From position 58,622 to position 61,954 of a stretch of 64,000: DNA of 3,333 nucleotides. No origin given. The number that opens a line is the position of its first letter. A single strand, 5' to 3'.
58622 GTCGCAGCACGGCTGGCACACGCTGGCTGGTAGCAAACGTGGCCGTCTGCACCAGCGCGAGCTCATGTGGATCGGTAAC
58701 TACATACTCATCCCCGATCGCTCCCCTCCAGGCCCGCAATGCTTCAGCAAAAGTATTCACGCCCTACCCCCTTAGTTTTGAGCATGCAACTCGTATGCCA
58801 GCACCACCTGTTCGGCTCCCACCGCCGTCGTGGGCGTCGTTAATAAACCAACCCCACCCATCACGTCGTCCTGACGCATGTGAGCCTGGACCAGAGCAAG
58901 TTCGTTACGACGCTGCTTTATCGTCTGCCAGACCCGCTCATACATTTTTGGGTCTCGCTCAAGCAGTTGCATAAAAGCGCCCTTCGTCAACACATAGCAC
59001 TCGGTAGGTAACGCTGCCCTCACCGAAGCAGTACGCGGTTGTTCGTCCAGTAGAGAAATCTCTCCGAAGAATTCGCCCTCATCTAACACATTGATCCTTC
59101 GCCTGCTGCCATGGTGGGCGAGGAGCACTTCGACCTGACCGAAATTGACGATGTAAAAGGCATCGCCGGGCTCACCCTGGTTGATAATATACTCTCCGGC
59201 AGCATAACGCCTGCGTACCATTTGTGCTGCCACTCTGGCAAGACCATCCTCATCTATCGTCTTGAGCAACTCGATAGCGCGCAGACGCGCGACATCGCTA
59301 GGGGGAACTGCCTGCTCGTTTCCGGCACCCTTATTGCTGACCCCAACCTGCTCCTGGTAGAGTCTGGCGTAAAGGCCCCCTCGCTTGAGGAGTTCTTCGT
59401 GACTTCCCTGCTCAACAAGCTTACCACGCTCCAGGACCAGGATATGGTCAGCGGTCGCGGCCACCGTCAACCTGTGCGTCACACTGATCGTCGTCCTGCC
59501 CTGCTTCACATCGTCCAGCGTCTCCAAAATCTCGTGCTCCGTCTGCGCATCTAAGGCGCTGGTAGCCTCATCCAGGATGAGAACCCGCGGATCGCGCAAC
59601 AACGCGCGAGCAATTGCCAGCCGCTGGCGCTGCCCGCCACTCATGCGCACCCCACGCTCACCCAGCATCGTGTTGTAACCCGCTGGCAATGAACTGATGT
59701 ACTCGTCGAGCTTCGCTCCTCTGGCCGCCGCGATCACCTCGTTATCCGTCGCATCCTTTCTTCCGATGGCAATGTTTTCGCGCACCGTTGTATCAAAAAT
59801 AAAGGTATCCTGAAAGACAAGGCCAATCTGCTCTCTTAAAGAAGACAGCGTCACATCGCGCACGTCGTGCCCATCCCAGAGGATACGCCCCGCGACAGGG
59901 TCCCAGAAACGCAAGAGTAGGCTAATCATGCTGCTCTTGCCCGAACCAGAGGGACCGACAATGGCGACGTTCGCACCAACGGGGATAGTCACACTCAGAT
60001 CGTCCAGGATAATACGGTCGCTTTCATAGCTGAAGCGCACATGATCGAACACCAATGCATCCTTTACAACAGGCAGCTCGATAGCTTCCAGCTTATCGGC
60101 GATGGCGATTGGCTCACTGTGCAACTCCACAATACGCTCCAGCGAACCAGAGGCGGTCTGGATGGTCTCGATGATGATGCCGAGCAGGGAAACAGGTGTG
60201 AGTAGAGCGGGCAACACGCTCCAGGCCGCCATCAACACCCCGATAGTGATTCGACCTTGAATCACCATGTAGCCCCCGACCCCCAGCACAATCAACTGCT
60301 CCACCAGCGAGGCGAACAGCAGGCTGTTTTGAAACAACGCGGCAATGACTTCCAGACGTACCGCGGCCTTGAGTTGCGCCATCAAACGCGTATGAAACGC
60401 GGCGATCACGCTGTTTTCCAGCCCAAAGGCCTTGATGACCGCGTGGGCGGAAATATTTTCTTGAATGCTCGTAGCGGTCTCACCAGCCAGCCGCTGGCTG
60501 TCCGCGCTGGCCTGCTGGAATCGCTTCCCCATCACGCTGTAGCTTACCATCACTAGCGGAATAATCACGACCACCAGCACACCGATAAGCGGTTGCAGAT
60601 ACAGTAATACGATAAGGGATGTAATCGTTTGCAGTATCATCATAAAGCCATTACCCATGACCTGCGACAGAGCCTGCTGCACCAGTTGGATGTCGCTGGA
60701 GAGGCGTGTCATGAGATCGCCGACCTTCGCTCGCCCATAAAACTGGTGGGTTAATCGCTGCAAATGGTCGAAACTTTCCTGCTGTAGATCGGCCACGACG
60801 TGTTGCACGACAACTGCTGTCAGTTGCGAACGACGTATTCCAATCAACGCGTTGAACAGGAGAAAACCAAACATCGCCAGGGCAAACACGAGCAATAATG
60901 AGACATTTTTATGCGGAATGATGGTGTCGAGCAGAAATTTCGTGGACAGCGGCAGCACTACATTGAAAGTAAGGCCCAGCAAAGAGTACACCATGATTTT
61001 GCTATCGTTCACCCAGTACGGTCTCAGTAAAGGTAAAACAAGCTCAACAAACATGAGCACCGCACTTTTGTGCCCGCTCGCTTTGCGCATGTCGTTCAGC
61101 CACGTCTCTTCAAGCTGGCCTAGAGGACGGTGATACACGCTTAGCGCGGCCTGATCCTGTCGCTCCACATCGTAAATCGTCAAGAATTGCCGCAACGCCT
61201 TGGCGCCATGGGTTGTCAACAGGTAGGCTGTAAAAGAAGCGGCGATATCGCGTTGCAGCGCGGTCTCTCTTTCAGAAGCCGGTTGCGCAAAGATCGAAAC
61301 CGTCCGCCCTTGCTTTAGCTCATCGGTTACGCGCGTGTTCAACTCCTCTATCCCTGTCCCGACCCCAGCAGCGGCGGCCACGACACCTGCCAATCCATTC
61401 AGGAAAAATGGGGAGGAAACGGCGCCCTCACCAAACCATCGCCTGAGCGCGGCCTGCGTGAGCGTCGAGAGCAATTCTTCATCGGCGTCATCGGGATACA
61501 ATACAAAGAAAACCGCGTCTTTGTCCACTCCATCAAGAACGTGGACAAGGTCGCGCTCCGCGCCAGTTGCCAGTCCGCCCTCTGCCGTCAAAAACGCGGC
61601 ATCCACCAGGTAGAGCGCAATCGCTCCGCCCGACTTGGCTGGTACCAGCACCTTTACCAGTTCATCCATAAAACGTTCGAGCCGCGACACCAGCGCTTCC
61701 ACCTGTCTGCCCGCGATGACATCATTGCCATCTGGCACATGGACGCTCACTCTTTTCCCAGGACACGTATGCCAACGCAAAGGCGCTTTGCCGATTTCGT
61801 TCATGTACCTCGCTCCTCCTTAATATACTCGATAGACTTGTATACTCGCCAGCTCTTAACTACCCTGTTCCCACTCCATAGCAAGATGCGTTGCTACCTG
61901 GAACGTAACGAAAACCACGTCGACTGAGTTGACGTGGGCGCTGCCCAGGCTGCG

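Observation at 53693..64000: Lanthipeptide locus with two Zn-ligand LanL-type synthetases, an NHLP/Nif11-like precursor, a cNMP-domain ABC exporter and an FAD oxidase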

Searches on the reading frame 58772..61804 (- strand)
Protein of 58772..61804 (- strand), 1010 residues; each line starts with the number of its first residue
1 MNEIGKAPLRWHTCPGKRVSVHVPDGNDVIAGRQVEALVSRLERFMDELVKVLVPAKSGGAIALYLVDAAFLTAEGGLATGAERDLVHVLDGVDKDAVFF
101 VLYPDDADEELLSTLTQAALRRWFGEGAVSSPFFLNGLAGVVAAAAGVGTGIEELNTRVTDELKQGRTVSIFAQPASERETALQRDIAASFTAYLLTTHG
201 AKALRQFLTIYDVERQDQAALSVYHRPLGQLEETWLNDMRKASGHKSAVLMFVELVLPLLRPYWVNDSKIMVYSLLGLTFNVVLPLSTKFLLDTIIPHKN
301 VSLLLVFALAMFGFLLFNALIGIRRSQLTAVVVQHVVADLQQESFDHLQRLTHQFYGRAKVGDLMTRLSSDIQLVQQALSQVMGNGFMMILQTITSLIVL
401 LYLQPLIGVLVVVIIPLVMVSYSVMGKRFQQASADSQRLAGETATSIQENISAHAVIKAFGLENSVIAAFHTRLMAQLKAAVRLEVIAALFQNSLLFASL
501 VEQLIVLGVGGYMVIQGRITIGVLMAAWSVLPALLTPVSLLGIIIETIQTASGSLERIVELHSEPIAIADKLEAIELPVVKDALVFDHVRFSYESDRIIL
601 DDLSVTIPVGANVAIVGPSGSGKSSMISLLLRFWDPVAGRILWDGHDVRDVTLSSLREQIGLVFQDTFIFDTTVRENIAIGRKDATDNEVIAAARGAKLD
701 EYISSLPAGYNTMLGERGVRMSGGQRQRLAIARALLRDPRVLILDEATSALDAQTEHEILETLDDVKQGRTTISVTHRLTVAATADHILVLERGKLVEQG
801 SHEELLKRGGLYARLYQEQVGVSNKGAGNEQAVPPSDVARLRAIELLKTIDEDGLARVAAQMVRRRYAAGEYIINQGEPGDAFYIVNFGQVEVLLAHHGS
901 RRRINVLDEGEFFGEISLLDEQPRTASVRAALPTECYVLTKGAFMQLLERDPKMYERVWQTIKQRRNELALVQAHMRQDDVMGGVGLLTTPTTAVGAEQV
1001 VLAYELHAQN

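Call 6: search_protein_families(library=pfam, proteins=[window:58772-61804:-], max_evalue=0.01)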
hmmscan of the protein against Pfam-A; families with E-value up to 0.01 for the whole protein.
window:58772-61804:- (1010 aa): 8 families
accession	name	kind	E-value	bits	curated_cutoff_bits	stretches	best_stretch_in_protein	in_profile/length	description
PF00664.28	ABC_membrane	-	1.7e-36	126.8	28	1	271-536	5-272/274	ABC transporter transmembrane region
PF00005.33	ABC_tran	-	2.4e-33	116.1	25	1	600-749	1-137/137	ABC transporter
PF00027.35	cNMP_binding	-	1.8e-25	89.2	27.5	1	864-951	1-89/89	Cyclic nucleotide-binding domain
PF02463.25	SMC_N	-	8.7e-06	25.8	40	0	680-789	113-209/220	RecF/RecN/SMC N terminal domain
PF13304.12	AAA_21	-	1.4e-05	25.7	27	0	721-777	238-298/304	AAA domain, putative AbiEii toxin, Type IV TA system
PF13191.12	AAA_16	-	0.00071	20.5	32.6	1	611-766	25-159/167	AAA ATPase domain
PF13401.12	AAA_22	-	0.00098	19.9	27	0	613-765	8-106/130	AAA domain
PF13555.12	AAA_29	-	0.0067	16.6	27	0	607-627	19-39/61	P-loop containing region of AAA domain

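Call 7: search_protein_families(library=ncbifam, proteins=[window:58772-61804:-], max_evalue=0.01)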
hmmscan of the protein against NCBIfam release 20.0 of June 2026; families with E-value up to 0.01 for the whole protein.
window:58772-61804:- (1010 aa): 197 families (the best 25 are shown)
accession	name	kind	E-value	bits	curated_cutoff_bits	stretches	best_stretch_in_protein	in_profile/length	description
TIGR02204.1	MsbA_rel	hypoth_equivalog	1.4e-127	426.8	780.4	1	253-819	6-575/576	ABC transporter, permease/ATP-binding protein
NF052233.1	CphA_assoc_ABC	equivalog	2.5e-119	399.8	880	1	258-827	177-751/766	cyanophycin metabolism-associated ABC transporter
TIGR02203.1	MsbA_lipidA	equivalog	2.9e-115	386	602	1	283-819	32-569/572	lipid A export permease/ATP-binding protein MsbA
TIGR00958.1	3a01208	subfamily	1.9e-111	373.5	874.6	1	243-815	140-710/711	antigen peptide transporter 2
TIGR01846.1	type_I_sec_HlyB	subfamily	5.8e-111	371.9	725.55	1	268-821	142-694/694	type I secretion system permease/ATPase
NF045513.1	HepA_fam_ABC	equivalog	1.1e-104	351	725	1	326-819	116-609/610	heterocyst formation ABC transporter subunit HepA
NF010178.0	PRK13657.1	equivalog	2e-99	333.6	733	1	279-825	33-576/588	glucan ABC transporter ATP-binding protein/ permease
TIGR03796.1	NHLM_micro_ABC1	equivalog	1.8e-96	324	853.3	1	270-815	159-708/710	NHLP family bacteriocin export ABC transporter peptidase/permease/ATPase subunit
TIGR03375.1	type_I_sec_LssB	subfamily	2.5e-95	320.2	693.1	1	263-807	147-690/696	type I secretion system permease/ATPase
NF008381.0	PRK11176.1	equivalog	4.9e-95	319.1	867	1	288-821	48-581/582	lipid A ABC transporter ATP-binding protein/permease MsbA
TIGR03797.1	NHLM_micro_ABC2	equivalog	1.2e-93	314.9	709.4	1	268-819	139-685/686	NHLP bacteriocin export ABC transporter permease/ATPase subunit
TIGR01193.1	bacteriocin_ABC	subfamily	2.9e-91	307.1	523.85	1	270-817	161-707/708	peptide cleavage/export ABC transporter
NF008055.0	PRK10789.1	equivalog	2.8e-86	290.2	845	1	335-819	87-571/590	SmdA family multidrug ABC transporter permease/ATP-binding protein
TIGR02868.1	CydC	equivalog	1.1e-81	275.2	329.05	1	336-779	84-530/530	thiol reductant ABC exporter subunit CydC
TIGR01842.1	type_I_sec_PrtD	subfamily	1.1e-81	275.1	510.15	1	283-807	24-542/544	type I secretion system permease/ATPase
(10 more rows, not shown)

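Call 9: find_encoding_contigs(protein=window:58772-61804:-, flank=10000, max_places=6)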
Protein window:58772-61804:- (1010 aa): 1 contig read that carries it; 1 place shown.
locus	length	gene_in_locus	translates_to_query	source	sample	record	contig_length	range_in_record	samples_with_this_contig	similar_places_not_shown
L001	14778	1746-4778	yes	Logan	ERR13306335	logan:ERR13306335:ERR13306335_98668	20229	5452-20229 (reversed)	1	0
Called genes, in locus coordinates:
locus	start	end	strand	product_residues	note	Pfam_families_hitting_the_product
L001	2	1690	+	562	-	?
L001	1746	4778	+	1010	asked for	PF00664:ABC_membrane, PF00005:ABC_tran, PF02463:SMC_N (faint), PF13304:AAA_21 (faint), PF00027:cNMP_binding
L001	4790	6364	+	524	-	PF01565:FAD_binding_4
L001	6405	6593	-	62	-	-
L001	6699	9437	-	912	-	PF25816:RamC_N, PF00069:Pkinase, PF07714:PK_Tyr_Ser-Thr, PF05147:LANC_like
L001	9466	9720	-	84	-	-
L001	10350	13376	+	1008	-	PF25873:WHD_MalT, PF13424:TPR_12 (faint), PF17874:TPR_MalT, PF00196:GerE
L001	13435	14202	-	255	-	PF04488:Gly_transf_sug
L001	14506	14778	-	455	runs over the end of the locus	PF01546:Peptidase_M20, PF07687:M20_dimer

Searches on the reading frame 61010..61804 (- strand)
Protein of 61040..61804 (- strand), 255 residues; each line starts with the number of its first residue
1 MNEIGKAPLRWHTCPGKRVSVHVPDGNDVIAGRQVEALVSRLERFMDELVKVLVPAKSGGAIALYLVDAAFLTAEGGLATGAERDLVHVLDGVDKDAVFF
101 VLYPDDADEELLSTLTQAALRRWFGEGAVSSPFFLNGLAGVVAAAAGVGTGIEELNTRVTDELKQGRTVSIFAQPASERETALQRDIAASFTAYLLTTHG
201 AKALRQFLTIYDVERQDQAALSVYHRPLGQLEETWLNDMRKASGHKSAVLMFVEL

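Call 55: search_protein_families(library=pfam, proteins=[window:61040-61804:-], max_evalue=1)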
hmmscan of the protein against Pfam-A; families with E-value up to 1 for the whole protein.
window:61040-61804:- (255 aa): 1 family
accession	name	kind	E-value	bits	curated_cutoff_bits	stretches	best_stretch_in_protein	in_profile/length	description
PF13373.11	Dsc3_C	-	0.15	12.7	25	1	202-246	17-64/145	DSC E3 ubiquitin ligase complex subunit 3, C-terminal domain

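Call 56: find_homologous_proteins(query=window:61040-61804:-, max_evalue=0.00001)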
Query window:61040-61804:-: 3495 candidates shared short words with the query, none scored E <= 0.00001.

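Call 68: predict_structure(protein=window:61040-61804:-)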
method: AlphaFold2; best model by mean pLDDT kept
length: 255 residues; sequences in the alignment: 1
mean_pLDDT: 37.1   pTM: 0.26
mean pLDDT of the five models: 37.1, 32.4, 32.4, 32.3, 32.2
residues with pLDDT >= 90: 0; 70-90: 0; 50-70: 8; < 50: 247
segments of 3 or more residues with pLDDT < 50: 1-231, 242-255
pLDDT, mean of each block of 10 residues (from residue 1): 26 29 35 36 43 35 35 35 39 39 39 45 39 31 31 40 37 35 43 41 33 31 38 54 41 32
secondary structure, 60 per line:
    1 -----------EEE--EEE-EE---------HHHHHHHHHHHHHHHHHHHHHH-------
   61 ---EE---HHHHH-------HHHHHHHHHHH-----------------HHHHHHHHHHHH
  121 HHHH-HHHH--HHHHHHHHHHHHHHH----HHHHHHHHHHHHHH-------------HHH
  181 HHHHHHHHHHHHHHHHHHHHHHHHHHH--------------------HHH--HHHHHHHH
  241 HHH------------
elements in order: E12-14 E17-19 H32-53 H69-73 H81-91 H109-124 H126-129 H132-146 H151-164 H178-207 H233-243

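Call 69: search_solved_structures(query=A4, max_evalue=10)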
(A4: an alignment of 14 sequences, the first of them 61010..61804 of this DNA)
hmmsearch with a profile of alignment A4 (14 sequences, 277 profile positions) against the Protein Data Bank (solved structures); distinct sequences matched with E-value up to 10: 12.
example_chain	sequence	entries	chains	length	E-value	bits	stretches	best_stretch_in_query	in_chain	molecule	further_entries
2ews_A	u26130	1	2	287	0.081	15.7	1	92-150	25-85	Pantothenate kinase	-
8twj_A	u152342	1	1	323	0.086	15.6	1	197-224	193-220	Avirulence protein B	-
4nb4_A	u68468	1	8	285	0.087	15.6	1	92-150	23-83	Type II pantothenate kinase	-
2nud_A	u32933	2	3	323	0.09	15.6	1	197-224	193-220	Avirulence B protein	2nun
8two_A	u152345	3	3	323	0.09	15.6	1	197-224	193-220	Avirulence protein B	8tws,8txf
1nh1_A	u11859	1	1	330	0.093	15.5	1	197-224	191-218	Avirulence B protein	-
6avp_A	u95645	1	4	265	0.13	15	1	94-150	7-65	Type II pantothenate kinase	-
6awg_A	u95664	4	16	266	0.13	15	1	94-150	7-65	Type II pantothenate kinase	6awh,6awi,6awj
6ebv_A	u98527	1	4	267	0.13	15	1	94-150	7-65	Type II pantothenate kinase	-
4m7x_A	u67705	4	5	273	0.14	14.9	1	94-150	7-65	Type II pantothenate kinase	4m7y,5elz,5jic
4nqk_A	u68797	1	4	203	0.78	12.5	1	148-217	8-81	Probable ATP-dependent RNA helicase DDX58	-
4p4h_A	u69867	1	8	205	0.89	12.3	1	147-217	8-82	Probable ATP-dependent RNA helicase DDX58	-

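Call 70: search_protein_families(library=pfam, alignment_id=A4, max_evalue=1)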
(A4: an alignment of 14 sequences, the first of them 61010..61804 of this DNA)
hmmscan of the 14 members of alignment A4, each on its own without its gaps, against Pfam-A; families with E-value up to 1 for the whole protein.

A. member 1, window:61010-61804:- (265 aa): 1 family
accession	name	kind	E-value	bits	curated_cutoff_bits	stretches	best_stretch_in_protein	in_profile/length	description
PF13373.11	Dsc3_C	-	0.16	12.7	25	1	202-246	17-64/145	DSC E3 ubiquitin ligase complex subunit 3, C-terminal domain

B. families by the number of members that match (of 14 scanned): 8 families
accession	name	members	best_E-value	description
PF13485.12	Peptidase_MA_2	8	4.2e-05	Peptidase MA superfamily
PF10910.14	Phage_gene29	2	0.13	Phage gene 29 protein family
PF25310.1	VG15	1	0.073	VG15 protein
PF17099.10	TrpP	1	0.078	Tryptophan transporter TrpP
PF03770.22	IPK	1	0.097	Inositol polyphosphate kinase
PF11834.13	KHA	1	0.1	KHA, dimerisation domain of potassium ion channel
PF08852.17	DUF1822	1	0.14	Protein of unknown function (DUF1822)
PF13373.11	Dsc3_C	1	0.16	DSC E3 ubiquitin ligase complex subunit 3, C-terminal domain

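Call 98: search_protein_families(library=ncbifam, proteins=[window:61040-61804:-], max_evalue=1)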
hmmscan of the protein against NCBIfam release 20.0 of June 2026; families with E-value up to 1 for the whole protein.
window:61040-61804:- (255 aa): 0 families
